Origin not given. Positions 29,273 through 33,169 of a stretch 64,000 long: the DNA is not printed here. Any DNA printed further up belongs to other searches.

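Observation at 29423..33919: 1498-aa signal-anchored protein combining a degenerate M48-like peptidase segment with a C-terminal ABC1/UbiB-type kinase domain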

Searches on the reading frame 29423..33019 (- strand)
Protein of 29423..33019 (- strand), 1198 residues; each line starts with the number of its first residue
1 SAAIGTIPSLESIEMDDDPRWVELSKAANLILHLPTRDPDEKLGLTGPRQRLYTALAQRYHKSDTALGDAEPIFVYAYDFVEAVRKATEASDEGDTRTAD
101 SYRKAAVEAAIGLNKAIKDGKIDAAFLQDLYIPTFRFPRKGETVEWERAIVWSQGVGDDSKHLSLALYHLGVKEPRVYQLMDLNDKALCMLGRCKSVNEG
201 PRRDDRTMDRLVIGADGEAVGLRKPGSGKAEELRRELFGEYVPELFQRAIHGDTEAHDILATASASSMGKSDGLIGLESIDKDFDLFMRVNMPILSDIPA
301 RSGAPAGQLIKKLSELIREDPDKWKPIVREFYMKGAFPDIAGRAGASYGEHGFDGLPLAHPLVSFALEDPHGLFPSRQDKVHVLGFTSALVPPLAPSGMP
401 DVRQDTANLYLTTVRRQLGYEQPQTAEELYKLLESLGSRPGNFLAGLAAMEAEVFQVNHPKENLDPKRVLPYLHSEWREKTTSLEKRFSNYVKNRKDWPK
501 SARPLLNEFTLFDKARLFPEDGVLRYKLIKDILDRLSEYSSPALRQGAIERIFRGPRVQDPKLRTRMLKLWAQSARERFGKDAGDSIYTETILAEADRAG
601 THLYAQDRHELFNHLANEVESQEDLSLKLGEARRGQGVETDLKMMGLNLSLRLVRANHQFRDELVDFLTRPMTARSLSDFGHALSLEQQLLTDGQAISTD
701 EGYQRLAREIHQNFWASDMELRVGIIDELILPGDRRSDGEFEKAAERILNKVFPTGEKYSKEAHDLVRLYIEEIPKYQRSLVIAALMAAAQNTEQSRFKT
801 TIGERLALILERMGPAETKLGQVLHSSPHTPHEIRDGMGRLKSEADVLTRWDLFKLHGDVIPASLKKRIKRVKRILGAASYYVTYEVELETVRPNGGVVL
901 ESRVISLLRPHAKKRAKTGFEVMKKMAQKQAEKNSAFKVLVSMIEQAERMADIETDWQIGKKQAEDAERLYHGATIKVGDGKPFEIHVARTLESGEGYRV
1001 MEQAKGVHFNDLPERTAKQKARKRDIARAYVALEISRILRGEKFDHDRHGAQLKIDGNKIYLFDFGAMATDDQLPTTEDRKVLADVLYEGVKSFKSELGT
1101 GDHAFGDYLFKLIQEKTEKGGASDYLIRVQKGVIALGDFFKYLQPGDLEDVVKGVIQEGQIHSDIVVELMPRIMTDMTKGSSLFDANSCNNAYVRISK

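Call 36: search_protein_representatives(protein=window:29423-33019:-)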
Query: 1198 residues. Proteins with E-value up to 0.001 (for the whole library): 628; up to 1e-10: 564; up to 1e-30: 396. The best 150 are listed.
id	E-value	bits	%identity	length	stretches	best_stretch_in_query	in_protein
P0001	0.0e+00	1055.1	77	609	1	173-775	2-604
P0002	6.3e-258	875.4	94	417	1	783-1197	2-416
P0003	4.1e-162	558.1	37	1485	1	101-1179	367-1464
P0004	5.5e-151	521.3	34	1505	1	140-1175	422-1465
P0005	8.3e-144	497.5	33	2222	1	50-1181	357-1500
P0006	2.2e-135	469.6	34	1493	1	137-1142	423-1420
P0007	1.5e-132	460.3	33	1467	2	413-1197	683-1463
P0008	7.4e-132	457.9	33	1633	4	707-1176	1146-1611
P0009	3.8e-130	452.2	34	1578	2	447-1196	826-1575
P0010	7.7e-128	444.6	32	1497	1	109-1183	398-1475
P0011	2.6e-121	423.0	32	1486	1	126-1173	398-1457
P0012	3.5e-115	402.7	33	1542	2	410-1166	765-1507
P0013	6.5e-115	401.8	35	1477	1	350-1175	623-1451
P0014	3.7e-109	382.8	34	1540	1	306-1194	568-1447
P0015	7.3e-104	365.2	31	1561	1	113-1174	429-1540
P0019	5.9e-95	335.7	32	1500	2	488-1175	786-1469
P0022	2.3e-90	320.5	36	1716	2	686-1151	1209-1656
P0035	2.5e-77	277.3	39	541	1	692-1165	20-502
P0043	6.3e-73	262.7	33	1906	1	482-1166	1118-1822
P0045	1.6e-72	261.4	37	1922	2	708-1155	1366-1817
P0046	3.5e-72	260.3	33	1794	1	533-1172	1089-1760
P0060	3.6e-68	247.0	34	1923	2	704-1146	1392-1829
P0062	6.1e-68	246.3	30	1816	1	501-1177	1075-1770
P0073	3.1e-66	240.6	30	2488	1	492-1166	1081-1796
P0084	1.0e-64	235.5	30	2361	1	551-1159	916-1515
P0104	1.1e-62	228.9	31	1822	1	491-1157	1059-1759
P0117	2.8e-60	220.8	33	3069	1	557-1155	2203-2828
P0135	1.2e-58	215.5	31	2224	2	760-1162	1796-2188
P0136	1.2e-58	215.4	32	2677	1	554-1154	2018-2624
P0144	1.0e-57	212.4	31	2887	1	507-1151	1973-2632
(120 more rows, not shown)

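Call 38: list_cluster_members(proteins=[P0003, P0004, P0005, P0008, P0010, P0022, P0045, P0073, P0117, P0035])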
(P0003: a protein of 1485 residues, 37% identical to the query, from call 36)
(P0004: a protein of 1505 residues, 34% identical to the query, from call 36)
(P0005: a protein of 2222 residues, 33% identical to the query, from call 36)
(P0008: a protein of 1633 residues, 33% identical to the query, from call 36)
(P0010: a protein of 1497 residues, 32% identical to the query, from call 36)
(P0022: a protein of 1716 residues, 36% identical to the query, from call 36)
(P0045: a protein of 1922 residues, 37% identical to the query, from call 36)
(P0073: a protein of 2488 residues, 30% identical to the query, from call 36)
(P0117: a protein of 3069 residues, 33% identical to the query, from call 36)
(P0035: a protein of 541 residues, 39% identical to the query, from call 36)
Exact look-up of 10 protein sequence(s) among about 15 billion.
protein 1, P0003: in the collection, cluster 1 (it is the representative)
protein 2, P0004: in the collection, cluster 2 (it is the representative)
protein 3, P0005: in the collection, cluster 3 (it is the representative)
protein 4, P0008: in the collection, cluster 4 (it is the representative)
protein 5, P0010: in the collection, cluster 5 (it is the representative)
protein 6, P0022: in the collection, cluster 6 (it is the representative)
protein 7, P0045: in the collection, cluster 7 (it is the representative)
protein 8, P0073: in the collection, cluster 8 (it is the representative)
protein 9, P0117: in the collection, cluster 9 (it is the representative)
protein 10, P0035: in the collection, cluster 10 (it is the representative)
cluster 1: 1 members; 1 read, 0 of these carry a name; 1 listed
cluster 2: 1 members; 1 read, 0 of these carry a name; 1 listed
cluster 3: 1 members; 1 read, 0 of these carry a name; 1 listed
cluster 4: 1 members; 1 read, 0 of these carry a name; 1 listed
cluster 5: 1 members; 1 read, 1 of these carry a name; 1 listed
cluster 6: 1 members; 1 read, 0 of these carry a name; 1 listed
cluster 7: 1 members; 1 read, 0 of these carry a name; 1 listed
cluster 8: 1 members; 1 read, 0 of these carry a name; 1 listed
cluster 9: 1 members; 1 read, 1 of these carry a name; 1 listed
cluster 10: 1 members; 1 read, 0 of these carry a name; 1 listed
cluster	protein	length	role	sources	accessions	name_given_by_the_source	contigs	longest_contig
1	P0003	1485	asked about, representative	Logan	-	-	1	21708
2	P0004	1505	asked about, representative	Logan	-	-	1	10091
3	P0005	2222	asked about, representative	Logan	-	-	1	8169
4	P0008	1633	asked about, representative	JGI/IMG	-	-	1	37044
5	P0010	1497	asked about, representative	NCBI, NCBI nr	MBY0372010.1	M48 family metalloprotease [bacterium]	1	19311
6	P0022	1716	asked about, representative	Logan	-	-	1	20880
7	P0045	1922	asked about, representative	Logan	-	-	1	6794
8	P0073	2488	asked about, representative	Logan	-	-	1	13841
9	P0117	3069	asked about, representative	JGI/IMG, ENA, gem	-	ankyrin repeat protein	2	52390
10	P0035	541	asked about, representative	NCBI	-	-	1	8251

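Call 39: search_protein_families(library=pfam, proteins=[P0003, P0004, P0005, P0010, P0011, P0015], max_evalue=0.01)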
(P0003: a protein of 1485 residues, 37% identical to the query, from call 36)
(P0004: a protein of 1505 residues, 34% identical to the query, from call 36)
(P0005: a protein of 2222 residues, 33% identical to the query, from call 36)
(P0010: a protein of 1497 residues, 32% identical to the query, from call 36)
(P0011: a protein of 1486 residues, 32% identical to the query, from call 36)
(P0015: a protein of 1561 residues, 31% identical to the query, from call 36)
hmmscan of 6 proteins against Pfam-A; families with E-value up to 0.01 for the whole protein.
P0003 (1485 aa): 1 family
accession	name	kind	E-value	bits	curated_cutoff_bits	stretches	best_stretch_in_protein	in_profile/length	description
PF01435.24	Peptidase_M48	-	9.3e-05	22.8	20.3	1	70-147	5-79/186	Peptidase family M48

P0004 (1505 aa): 2 families
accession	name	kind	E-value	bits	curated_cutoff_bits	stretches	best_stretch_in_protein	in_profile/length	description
PF01435.24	Peptidase_M48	-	2.3e-06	28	20.3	1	69-135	9-76/186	Peptidase family M48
PF04196.17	Bunya_RdRp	-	0.0098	14.8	25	0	724-781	35-92/741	Bunyavirus RNA dependent RNA polymerase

P0005 (2222 aa): 1 family
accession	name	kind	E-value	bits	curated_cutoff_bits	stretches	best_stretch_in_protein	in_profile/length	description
PF01435.24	Peptidase_M48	-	1.6e-09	38.3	20.3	1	85-154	6-76/186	Peptidase family M48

P0010 (1497 aa): 2 families
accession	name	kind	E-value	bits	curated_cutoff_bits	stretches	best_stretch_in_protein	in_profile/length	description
PF01435.24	Peptidase_M48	-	1.3e-11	45.1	20.3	1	68-142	4-78/186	Peptidase family M48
PF03109.22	ABC1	-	0.0056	16.3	22.9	0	1303-1393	150-238/244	ABC1 atypical kinase-like domain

P0011 (1486 aa): 1 family
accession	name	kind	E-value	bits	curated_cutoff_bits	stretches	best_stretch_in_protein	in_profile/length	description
PF01435.24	Peptidase_M48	-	8.6e-09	35.9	20.3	1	59-117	18-77/186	Peptidase family M48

P0015 (1561 aa): 2 families
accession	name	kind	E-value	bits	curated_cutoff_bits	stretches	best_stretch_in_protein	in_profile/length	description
PF01435.24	Peptidase_M48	-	5.5e-06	26.8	20.3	1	80-152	6-77/186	Peptidase family M48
PF03109.22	ABC1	-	3.2e-05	23.6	22.9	1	1229-1437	12-214/244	ABC1 atypical kinase-like domain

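Call 47: list_cluster_members(proteins=[P0006, P0007, P0009, P0012, P0013, P0019, P0043, P0062, P0060, P0152])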
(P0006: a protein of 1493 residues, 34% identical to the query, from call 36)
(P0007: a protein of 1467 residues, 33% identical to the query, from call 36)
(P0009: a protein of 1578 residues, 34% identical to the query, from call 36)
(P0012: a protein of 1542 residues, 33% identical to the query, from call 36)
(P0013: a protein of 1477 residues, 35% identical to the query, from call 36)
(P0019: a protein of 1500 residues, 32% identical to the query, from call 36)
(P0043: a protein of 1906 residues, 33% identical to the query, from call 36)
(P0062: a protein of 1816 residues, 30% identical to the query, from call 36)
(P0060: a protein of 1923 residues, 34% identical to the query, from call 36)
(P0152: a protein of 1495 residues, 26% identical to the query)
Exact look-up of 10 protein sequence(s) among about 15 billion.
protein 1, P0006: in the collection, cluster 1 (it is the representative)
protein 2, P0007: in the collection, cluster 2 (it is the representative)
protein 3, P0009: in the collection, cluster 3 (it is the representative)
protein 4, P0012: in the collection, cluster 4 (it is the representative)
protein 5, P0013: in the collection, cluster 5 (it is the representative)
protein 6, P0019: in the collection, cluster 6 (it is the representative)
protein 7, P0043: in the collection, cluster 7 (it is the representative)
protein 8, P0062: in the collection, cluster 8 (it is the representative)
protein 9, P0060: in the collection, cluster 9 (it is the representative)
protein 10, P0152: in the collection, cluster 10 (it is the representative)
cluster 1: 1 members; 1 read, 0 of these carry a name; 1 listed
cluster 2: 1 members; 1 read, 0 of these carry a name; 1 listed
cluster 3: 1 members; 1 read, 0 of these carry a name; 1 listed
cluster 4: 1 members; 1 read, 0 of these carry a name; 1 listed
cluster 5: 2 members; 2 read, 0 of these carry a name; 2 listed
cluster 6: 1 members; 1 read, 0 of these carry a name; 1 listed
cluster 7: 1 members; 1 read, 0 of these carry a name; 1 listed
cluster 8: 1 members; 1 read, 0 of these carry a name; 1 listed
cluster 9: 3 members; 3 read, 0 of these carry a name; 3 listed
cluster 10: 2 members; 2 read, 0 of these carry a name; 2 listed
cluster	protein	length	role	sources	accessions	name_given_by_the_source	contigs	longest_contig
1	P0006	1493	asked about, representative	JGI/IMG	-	-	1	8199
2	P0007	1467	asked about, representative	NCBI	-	-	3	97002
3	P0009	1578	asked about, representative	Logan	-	-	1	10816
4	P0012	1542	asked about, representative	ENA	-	-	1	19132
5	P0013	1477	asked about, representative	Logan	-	-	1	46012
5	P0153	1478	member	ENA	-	-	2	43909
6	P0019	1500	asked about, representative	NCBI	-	-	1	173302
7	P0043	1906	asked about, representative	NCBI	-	-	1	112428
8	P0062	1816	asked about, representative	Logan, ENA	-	-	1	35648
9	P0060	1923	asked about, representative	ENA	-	-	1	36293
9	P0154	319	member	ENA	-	-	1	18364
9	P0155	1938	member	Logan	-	-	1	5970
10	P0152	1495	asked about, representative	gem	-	-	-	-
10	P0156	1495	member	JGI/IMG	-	-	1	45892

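Call 71: find_encoding_contigs(protein=P0010, flank=8000, max_places=2)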
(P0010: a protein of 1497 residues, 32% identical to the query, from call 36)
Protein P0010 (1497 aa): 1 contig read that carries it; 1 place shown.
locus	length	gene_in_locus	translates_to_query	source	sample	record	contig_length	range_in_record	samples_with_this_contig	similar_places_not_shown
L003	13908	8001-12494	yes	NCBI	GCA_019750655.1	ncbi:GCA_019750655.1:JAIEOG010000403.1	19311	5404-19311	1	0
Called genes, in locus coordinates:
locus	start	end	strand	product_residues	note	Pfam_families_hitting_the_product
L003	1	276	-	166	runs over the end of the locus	-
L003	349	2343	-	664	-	PF00270:DEAD (weak), PF04851:ResIII, PF17757:UvrB_inter, PF27431:UvrB_3rd, PF00271:Helicase_C, PF12344:UvrB, PF02151:UVR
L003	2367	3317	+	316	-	PF00670:AdoHcyase_NAD (weak), PF02826:2-Hacid_dh_C (weak), PF03807:F420_oxidored, PF07991:KARI_N, PF01450:KARI_C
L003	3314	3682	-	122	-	PF00581:Rhodanese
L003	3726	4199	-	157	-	-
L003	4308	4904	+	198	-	PF00440:TetR_N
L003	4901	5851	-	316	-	-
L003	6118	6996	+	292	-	-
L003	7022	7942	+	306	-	-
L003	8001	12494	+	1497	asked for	PF01435:Peptidase_M48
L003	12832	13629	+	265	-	PF00089:Trypsin, PF13365:Trypsin_2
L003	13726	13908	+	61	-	?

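Call 72: find_encoding_contigs(protein=P0043, flank=8000, max_places=2)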
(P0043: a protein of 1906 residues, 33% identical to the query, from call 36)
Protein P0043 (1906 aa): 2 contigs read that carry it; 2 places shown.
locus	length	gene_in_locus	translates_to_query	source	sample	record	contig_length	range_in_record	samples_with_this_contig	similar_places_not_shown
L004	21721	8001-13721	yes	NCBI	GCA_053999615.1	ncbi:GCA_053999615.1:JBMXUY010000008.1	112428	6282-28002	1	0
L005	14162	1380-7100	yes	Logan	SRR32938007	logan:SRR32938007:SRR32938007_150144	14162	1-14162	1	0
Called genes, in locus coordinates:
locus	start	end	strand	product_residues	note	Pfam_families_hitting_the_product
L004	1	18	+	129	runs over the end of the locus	-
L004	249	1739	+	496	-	PF00916:Sulfate_transp, PF16983:MFS_MOT1 (weak), PF01740:STAS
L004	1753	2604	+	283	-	PF00582:Usp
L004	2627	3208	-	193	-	-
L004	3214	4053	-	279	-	PF12849:PBP_like_2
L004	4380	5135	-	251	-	PF13424:TPR_12 (faint), PF07719:TPR_2 (faint), PF13181:TPR_8 (faint), PF00515:TPR_1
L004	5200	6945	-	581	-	PF00474:SSF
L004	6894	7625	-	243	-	PF13937:DUF4212 (weak)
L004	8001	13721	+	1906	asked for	PF01435:Peptidase_M48 (faint)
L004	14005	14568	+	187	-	-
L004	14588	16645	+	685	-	PF07715:Plug, PF00593:TonB_dep_Rec_b-barrel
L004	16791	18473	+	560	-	PF00999:Na_H_Exchanger, PF02254:TrkA_N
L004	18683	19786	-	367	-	PF00217:ATP-gua_Ptrans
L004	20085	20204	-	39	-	-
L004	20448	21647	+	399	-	PF01855:POR_N, PF02780:Transketolase_C (weak), PF17147:PFOR_II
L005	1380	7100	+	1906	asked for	PF01435:Peptidase_M48 (faint)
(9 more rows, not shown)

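Call 80: find_encoding_contigs(protein=P0003, flank=7000, max_places=1)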
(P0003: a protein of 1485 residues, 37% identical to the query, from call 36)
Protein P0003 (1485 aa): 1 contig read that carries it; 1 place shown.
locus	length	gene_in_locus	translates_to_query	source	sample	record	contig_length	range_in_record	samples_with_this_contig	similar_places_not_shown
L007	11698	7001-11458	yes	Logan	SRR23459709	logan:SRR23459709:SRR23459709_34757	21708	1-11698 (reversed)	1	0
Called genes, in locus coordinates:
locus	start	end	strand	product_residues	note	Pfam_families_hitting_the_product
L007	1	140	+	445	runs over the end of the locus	-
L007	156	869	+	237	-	-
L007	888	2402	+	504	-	-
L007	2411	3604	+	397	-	-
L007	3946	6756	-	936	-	-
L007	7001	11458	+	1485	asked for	PF03109:ABC1 (weak)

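Call 81: find_encoding_contigs(protein=P0019, flank=7000, max_places=1)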
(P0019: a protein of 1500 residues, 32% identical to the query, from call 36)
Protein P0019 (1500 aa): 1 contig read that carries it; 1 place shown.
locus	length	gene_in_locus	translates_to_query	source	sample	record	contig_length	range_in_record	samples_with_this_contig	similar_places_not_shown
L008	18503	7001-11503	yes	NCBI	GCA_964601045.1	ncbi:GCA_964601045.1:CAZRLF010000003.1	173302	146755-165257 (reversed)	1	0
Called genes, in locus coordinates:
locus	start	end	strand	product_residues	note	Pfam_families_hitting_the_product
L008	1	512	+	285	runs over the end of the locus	PF00753:Lactamase_B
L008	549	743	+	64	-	PF11127:YgaP-like_TM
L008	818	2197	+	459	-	PF04055:Radical_SAM, PF06969:HemN_C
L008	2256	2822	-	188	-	PF08212:Lipocalin_2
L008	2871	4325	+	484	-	PF01073:3Beta_HSD (weak), PF01370:Epimerase, PF05368:NmrA, PF13460:NAD_binding_10, PF16363:GDP_Man_Dehyd (weak), PF11066:DUF2867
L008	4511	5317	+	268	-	PF05050:Methyltransf_21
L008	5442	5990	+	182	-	-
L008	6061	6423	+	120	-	PF08274:Zn_Ribbon_YjdM, PF03831:YjdM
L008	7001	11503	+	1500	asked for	-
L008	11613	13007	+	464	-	PF08885:GSCFA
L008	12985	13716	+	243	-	-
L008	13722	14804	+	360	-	-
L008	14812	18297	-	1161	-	-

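Call 82: find_encoding_contigs(protein=P0008, flank=7000, max_places=1)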
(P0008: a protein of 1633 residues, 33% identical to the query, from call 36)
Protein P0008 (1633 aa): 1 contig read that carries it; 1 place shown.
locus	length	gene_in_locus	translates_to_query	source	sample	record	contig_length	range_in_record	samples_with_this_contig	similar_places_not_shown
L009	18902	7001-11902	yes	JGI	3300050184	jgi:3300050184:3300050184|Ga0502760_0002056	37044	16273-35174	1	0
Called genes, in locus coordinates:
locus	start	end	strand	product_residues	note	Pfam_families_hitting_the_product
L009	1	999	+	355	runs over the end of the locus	PF00491:Arginase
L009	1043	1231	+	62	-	-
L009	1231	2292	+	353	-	PF00144:Beta-lactamase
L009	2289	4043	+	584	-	PF02518:HATPase_c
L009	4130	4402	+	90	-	-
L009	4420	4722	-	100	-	-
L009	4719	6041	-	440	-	PF00174:Oxidored_molyb, PF03404:Mo-co_dimer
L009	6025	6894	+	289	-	-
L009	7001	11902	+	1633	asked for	PF01435:Peptidase_M48 (faint)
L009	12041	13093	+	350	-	-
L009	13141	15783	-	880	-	-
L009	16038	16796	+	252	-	-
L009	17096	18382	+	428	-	-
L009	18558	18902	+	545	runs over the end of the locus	-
